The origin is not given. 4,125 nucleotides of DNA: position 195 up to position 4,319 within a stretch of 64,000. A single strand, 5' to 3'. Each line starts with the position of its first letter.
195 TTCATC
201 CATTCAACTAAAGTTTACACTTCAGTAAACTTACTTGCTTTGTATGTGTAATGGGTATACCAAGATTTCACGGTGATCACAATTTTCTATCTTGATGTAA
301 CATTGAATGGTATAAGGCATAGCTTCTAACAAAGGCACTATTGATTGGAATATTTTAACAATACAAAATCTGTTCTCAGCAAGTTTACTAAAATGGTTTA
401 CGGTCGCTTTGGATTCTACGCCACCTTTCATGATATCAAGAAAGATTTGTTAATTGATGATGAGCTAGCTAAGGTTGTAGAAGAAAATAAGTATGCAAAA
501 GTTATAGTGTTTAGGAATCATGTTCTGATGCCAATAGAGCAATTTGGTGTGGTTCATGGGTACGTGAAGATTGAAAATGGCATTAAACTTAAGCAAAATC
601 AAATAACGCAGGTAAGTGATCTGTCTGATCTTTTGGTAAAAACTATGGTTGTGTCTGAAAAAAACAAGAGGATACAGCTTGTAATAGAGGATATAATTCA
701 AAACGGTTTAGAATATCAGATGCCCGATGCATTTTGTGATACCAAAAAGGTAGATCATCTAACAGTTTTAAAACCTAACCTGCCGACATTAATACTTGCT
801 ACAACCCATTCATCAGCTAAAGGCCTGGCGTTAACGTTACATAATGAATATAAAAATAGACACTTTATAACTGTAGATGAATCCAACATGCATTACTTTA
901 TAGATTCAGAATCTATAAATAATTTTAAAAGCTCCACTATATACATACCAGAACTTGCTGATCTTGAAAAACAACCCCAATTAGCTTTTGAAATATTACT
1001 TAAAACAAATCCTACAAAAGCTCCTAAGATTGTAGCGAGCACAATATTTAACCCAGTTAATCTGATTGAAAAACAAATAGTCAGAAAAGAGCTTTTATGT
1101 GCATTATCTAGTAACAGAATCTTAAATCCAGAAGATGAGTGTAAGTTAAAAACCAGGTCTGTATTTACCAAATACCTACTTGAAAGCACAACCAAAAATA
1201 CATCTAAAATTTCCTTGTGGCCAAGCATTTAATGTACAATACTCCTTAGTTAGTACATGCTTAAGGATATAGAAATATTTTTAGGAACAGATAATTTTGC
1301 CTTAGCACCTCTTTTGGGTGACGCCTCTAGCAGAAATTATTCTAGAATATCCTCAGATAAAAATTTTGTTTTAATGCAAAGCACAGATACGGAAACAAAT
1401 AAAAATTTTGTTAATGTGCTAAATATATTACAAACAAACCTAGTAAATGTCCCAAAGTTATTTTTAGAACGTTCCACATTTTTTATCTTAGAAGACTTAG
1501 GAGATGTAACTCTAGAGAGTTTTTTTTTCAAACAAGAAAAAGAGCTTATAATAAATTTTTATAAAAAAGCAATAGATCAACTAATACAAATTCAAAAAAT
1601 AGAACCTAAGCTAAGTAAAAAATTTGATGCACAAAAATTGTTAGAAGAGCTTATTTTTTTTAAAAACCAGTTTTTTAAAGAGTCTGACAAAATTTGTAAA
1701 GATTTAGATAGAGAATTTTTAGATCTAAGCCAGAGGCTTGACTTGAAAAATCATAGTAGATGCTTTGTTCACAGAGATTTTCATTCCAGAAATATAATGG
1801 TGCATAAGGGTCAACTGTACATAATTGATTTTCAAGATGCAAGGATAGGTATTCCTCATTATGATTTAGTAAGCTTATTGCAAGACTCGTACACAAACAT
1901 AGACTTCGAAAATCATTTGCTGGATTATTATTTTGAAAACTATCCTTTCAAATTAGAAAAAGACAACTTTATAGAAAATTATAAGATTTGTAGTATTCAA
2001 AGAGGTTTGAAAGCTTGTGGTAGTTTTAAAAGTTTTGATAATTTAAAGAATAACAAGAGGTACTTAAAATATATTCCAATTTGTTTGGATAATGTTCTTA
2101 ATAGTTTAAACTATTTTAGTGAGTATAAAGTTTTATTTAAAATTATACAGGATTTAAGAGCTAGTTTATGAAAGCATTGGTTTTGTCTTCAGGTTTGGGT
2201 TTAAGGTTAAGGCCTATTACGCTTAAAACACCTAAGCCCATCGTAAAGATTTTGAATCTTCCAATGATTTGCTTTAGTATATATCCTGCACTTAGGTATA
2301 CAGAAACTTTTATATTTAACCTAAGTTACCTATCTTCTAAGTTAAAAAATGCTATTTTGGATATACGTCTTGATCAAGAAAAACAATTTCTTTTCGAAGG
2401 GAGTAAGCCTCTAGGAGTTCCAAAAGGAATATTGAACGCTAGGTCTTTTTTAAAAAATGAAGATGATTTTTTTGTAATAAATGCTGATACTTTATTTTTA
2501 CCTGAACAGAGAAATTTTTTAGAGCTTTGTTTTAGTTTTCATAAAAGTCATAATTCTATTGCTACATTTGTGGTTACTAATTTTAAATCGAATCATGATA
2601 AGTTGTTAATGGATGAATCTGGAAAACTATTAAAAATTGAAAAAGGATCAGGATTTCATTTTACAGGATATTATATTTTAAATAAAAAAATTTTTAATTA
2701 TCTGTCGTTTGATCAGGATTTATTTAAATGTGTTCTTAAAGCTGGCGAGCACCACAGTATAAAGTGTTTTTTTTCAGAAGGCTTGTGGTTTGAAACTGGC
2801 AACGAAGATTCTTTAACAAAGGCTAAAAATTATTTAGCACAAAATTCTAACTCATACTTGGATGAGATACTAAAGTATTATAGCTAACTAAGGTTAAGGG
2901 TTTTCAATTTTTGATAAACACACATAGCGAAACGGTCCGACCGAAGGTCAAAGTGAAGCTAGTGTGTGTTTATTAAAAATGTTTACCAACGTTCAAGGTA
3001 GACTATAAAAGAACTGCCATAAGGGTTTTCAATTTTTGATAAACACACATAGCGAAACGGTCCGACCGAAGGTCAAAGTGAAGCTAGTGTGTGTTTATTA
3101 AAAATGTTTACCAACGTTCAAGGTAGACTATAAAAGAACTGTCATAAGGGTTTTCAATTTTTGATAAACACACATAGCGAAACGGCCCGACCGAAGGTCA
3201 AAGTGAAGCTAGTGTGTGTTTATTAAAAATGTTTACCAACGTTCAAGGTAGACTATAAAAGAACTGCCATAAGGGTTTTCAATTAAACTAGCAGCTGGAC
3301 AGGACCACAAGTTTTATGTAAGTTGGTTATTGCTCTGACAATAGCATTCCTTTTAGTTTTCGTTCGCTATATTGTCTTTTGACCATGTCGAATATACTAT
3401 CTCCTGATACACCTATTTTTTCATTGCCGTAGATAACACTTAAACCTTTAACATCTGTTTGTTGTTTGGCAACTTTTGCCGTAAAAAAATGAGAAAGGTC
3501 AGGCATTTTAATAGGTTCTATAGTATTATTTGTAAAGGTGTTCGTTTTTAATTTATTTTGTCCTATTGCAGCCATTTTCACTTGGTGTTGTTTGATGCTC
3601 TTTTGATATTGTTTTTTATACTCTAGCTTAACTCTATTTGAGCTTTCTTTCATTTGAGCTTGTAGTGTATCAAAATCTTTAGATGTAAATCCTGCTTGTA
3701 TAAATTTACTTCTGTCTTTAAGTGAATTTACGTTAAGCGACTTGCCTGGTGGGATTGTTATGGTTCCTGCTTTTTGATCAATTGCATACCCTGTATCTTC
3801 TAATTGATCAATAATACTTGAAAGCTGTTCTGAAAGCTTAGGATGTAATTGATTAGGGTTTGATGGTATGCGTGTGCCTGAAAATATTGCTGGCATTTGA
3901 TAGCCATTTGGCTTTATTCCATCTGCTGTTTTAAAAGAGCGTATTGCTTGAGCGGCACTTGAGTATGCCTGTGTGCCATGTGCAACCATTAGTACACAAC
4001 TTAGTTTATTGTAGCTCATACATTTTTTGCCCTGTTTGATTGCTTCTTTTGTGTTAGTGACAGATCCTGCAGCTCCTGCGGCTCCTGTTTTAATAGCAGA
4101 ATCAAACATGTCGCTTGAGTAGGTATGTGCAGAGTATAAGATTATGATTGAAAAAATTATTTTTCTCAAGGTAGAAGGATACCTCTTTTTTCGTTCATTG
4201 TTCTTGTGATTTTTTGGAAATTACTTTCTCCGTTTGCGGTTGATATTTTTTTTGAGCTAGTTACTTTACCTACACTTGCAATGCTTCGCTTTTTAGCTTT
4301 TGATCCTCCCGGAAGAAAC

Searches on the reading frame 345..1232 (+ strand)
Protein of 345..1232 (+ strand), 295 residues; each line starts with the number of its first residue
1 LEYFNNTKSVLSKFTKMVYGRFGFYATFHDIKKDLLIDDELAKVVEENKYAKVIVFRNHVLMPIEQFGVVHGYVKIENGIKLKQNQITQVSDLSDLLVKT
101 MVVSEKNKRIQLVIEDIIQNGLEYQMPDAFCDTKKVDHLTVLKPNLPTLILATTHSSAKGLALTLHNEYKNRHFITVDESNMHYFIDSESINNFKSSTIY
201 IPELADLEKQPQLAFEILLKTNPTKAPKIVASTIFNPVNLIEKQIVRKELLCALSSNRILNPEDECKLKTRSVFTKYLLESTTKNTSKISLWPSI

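Call 32: search_protein_families(library=pfam, proteins=[window:345-1232:+], max_evalue=0.01)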
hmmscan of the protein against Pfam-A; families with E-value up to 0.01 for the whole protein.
window:345-1232:+ (295 aa): 1 family
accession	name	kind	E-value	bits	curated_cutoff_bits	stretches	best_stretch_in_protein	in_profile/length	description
PF14532.12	Sigma54_activ_2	-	2.7e-05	24.9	25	1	143-259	19-133/138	Sigma-54 interaction domain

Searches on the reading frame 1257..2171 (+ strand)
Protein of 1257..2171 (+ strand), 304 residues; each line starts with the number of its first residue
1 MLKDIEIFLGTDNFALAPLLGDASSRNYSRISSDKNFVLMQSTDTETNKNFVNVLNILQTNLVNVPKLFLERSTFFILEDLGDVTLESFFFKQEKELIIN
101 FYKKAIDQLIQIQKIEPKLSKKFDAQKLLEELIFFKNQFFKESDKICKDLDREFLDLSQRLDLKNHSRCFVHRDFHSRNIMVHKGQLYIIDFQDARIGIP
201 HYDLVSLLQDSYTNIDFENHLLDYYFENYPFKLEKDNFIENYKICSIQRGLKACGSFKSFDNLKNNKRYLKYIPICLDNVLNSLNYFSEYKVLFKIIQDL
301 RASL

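Call 32: search_protein_families(library=pfam, proteins=[window:1257-2171:+], max_evalue=0.01)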
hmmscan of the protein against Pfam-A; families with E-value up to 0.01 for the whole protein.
window:1257-2171:+ (304 aa): 7 families
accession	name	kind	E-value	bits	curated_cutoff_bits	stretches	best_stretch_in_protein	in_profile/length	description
PF01636.29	APH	-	1.4e-25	90.9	23.2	1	17-227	3-227/239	Phosphotransferase enzyme family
PF02958.26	EcKL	-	2.2e-06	27.7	22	1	86-233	150-285/294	Ecdysteroid kinase-like family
PF19974.5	TCAD9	-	2.9e-05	23.9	40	1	145-203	275-333/429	Ternary complex associated domain 9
PF07914.17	DUF1679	-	0.00018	21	24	1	136-236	233-345/414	Uncharacterized oxidoreductase dhs-27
PF01163.29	RIO1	-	0.0014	18.8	22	0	166-193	122-149/187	RIO domain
PF00069.31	Pkinase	-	0.002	18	31.7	1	166-196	115-146/263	Protein kinase domain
PF10482.14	CtIP_N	-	0.0074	16.7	27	0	115-176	24-80/120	Tumour-suppressor protein CtIP N-terminal domain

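Call 94: find_encoding_contigs(protein=window:1257-2171:+, flank=10000, max_places=3)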
Protein window:1257-2171:+ (304 aa): no gene with exactly this product is on record in the collection.

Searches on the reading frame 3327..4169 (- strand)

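Call 32: search_protein_families(library=pfam, proteins=[window:3327-4169:-], max_evalue=0.01)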
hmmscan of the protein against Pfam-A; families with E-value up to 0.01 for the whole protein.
window:3327-4169:- (280 aa): 1 family
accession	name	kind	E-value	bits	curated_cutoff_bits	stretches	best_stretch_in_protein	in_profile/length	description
PF15935.10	RnlA_toxin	-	0.0018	18.9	27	1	155-217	4-65/87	RNase LS, bacterial toxin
